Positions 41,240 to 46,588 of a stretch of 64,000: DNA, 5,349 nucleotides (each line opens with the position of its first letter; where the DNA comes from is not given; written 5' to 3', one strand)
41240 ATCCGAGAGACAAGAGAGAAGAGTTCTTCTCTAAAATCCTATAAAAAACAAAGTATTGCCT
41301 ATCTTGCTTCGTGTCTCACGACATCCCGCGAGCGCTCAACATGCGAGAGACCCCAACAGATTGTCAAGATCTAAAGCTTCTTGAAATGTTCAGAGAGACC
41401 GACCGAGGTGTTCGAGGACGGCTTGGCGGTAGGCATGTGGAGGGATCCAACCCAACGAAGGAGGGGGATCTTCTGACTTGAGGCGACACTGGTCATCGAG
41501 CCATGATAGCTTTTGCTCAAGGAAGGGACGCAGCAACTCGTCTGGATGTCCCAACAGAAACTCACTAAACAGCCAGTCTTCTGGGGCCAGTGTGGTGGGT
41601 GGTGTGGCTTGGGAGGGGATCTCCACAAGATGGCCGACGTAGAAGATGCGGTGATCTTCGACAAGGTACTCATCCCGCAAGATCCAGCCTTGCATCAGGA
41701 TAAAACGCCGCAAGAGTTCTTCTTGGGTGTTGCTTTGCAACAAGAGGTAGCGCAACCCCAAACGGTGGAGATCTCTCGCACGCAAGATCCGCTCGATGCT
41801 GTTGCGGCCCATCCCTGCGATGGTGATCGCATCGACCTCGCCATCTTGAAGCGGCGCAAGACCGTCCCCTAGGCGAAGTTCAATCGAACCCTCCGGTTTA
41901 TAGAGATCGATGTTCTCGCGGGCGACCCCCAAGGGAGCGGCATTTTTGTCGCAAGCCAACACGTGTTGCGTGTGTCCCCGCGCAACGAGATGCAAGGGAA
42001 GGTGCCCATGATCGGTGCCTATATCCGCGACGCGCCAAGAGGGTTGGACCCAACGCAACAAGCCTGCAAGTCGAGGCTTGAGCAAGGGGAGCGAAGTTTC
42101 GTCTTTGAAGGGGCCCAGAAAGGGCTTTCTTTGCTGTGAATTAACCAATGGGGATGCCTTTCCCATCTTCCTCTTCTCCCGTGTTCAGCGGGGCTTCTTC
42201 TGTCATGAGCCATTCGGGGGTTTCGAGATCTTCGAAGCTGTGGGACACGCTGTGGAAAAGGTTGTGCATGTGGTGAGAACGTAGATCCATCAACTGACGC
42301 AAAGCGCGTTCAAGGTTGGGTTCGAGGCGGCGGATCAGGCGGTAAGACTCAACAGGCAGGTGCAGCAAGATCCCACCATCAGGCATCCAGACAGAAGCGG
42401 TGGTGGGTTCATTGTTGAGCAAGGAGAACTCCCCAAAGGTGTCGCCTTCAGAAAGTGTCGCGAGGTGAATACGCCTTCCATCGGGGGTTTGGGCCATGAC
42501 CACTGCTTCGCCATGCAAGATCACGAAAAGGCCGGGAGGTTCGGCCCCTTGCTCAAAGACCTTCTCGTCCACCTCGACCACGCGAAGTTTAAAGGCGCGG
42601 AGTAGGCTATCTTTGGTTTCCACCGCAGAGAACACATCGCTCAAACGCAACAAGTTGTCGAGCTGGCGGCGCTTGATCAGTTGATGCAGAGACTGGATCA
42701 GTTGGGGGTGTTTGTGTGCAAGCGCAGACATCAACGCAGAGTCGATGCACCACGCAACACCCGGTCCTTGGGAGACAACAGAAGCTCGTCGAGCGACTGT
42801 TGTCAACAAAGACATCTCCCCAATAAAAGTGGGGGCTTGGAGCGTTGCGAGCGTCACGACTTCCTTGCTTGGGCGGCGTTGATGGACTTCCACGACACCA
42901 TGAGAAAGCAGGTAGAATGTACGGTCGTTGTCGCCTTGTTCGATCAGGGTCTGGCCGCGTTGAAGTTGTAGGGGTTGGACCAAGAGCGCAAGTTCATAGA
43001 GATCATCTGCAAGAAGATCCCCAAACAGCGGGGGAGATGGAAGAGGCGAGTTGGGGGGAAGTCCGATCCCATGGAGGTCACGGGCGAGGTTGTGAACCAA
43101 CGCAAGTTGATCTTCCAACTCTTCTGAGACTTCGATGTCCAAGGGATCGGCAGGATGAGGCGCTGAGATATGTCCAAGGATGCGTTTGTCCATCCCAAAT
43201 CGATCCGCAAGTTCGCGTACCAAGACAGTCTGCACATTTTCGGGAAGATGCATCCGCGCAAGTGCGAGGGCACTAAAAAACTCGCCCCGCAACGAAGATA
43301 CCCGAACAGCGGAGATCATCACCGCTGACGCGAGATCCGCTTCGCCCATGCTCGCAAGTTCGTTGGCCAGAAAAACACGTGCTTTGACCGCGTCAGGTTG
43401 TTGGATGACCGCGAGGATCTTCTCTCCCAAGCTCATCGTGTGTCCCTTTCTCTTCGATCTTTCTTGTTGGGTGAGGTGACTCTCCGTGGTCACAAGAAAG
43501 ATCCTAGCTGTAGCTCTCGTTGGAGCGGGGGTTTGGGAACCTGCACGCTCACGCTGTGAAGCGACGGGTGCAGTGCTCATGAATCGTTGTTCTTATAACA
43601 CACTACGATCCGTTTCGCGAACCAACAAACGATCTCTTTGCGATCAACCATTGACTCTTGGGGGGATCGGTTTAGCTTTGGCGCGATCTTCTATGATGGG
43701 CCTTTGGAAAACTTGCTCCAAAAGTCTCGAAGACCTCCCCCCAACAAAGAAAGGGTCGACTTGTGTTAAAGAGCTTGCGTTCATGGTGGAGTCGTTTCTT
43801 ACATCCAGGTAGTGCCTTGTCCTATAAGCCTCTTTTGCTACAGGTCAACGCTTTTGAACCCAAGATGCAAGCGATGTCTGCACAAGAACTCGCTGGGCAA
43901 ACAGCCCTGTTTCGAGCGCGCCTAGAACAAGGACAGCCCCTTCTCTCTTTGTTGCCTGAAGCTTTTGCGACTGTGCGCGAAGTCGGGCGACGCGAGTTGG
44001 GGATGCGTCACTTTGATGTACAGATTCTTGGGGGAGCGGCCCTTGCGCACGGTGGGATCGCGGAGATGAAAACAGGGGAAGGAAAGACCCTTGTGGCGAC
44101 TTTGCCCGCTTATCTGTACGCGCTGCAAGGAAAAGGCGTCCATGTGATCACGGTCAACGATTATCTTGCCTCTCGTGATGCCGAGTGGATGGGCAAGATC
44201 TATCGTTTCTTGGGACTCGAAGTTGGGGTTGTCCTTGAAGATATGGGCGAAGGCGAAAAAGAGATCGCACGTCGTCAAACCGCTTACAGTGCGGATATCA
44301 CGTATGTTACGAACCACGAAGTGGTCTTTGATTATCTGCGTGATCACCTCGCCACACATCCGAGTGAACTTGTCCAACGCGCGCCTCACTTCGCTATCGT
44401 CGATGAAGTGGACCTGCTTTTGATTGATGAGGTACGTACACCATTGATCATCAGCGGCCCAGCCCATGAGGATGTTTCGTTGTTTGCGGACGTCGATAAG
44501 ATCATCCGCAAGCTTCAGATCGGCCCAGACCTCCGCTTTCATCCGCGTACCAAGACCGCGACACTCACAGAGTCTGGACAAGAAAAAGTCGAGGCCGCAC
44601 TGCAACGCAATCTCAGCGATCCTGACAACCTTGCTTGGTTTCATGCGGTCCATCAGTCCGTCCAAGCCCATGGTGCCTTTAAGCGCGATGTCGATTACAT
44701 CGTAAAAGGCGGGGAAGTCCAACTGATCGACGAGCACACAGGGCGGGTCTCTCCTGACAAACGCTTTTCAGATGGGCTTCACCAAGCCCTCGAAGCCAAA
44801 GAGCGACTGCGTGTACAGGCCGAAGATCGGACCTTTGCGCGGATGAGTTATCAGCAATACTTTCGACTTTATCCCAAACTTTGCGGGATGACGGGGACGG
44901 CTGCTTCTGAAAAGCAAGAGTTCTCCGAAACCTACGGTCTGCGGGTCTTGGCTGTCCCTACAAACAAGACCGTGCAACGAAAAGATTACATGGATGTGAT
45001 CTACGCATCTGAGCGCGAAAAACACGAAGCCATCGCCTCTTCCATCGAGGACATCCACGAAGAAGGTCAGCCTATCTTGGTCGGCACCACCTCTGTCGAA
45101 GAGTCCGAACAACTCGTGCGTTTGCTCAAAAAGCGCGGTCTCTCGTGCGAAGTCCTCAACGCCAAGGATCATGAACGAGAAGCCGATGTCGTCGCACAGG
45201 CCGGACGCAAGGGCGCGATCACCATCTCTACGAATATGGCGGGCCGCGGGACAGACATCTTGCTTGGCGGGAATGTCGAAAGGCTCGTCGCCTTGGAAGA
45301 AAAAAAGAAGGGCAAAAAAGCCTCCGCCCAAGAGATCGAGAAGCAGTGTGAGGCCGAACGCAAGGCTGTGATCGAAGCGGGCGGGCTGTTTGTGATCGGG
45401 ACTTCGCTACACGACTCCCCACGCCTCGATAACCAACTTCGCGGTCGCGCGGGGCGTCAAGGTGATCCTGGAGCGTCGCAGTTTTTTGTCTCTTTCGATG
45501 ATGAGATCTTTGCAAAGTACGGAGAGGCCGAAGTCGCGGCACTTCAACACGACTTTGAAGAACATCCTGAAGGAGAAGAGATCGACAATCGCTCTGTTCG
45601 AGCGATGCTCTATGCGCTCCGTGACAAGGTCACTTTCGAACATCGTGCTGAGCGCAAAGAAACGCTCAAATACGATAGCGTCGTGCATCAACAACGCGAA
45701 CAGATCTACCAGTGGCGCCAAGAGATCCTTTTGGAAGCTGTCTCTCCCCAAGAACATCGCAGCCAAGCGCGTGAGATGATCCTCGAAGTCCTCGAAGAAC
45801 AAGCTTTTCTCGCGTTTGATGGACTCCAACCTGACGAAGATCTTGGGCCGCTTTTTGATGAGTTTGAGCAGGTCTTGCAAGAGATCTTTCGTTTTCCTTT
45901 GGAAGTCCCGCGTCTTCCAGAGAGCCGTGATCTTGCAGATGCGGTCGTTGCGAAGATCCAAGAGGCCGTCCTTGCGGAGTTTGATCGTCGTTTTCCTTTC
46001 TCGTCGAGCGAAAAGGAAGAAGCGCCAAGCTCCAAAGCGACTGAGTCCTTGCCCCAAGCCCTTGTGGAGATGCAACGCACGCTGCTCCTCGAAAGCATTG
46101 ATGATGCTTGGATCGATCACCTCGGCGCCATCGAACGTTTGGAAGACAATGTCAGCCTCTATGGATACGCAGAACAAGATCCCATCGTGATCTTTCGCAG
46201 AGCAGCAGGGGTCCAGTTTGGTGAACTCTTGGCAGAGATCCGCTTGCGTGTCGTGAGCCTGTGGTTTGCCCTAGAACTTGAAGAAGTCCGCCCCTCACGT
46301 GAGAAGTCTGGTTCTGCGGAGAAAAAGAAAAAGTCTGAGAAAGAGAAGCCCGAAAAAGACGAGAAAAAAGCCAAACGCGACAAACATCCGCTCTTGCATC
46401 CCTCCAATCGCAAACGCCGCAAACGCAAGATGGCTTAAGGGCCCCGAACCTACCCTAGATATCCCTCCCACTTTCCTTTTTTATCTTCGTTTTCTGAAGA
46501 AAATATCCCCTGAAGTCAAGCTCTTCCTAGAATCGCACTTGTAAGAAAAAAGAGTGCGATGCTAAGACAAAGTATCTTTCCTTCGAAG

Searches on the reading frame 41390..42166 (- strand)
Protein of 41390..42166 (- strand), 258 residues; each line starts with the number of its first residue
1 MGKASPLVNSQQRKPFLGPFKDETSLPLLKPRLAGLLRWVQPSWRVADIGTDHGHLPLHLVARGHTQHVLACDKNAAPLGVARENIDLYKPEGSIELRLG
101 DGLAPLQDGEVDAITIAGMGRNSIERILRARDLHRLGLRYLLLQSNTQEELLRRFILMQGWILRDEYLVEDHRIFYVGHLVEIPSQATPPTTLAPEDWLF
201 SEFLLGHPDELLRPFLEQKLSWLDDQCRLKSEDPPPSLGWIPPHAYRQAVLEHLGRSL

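Call 39: search_protein_families(library=pfam, proteins=[window:41390-42166:-], max_evalue=0.001)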
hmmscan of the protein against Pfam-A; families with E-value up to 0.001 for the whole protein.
window:41390-42166:- (258 aa): 4 families
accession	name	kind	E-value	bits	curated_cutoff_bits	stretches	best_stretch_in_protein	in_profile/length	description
PF12847.13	Methyltransf_18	-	2.5e-39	135.2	27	1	29-176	1-148/151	Methyltransferase domain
PF04816.18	TrmK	-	5.9e-36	124.4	27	1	46-223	1-177/205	tRNA (adenine(22)-N(1))-methyltransferase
PF05175.20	MTS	-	2.1e-05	24.6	23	1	43-114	32-102/170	Methyltransferase small domain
PF13649.12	Methyltransf_25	-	0.0002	22.4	27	1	46-119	1-73/97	Methyltransferase domain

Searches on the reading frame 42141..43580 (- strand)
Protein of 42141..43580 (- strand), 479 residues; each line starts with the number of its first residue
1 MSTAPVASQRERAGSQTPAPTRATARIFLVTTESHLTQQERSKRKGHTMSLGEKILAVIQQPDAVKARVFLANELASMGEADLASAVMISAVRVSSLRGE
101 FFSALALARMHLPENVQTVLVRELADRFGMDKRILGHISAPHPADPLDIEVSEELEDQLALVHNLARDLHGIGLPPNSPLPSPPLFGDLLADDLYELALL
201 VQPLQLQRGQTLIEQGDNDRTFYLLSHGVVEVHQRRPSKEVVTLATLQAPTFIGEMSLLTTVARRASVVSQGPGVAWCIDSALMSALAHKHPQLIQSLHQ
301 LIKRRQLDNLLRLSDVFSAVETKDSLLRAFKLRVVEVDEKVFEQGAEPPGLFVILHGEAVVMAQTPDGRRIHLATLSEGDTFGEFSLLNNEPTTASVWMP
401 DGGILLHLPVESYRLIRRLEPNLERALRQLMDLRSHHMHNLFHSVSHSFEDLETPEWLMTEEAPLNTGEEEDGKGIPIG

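Call 39: search_protein_families(library=pfam, proteins=[window:42141-43580:-], max_evalue=0.001)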
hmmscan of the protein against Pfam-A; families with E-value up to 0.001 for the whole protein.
window:42141-43580:- (479 aa): 1 family
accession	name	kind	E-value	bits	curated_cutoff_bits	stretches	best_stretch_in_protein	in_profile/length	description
PF00027.35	cNMP_binding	-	1.2e-33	115.3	27.5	2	205-289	3-87/89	Cyclic nucleotide-binding domain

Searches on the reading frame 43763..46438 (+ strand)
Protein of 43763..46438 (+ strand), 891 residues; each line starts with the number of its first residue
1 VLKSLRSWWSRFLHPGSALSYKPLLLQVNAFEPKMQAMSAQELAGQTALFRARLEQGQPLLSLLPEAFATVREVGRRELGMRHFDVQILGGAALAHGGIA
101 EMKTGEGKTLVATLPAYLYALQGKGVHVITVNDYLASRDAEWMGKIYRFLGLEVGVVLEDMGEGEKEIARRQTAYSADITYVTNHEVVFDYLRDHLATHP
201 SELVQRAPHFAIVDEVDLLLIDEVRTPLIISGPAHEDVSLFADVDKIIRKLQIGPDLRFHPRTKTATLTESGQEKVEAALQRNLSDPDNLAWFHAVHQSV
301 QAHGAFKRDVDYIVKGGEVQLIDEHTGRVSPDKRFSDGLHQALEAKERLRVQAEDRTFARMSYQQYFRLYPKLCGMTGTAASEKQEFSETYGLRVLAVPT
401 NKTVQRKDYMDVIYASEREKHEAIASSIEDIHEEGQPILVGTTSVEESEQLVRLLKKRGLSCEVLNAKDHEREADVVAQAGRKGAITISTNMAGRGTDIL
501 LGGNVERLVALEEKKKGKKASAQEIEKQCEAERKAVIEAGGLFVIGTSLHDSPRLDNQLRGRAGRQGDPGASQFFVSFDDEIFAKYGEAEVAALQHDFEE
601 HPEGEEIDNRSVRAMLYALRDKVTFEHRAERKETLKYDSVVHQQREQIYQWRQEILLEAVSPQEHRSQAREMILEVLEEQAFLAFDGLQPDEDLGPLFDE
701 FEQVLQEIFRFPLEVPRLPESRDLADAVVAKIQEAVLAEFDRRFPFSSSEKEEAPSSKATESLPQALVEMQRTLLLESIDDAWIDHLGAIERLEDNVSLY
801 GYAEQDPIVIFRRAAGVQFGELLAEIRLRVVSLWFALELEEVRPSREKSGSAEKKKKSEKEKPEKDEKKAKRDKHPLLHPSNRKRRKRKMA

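Call 39: search_protein_families(library=pfam, proteins=[window:43763-46438:+], max_evalue=0.001)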
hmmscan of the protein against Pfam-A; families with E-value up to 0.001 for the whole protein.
window:43763-46438:+ (891 aa): 6 families
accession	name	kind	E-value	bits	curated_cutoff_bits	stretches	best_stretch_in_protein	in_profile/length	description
PF07517.20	SecA_DEAD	-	1.2e-111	373.1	24.6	1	20-388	15-290/290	SecA DEAD-like domain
PF21090.3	P-loop_SecA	-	9.2e-76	254.4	27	1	404-594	2-196/205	SecA P-loop domain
PF01043.26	SecA_PP_bind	-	8.9e-30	104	23.5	1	238-344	3-110/110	SecA preprotein cross-linking domain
PF07516.18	SecA_SW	-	3.1e-28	99.6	26.7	1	607-836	2-198/200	SecA Wing and Scaffold domain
PF00270.35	DEAD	-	5.8e-06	26.6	26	1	99-220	18-130/167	DEAD/DEAH box helicase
PF00271.37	Helicase_C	-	5.4e-05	23.9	23.5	0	428-499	10-81/110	Helicase conserved C-terminal domain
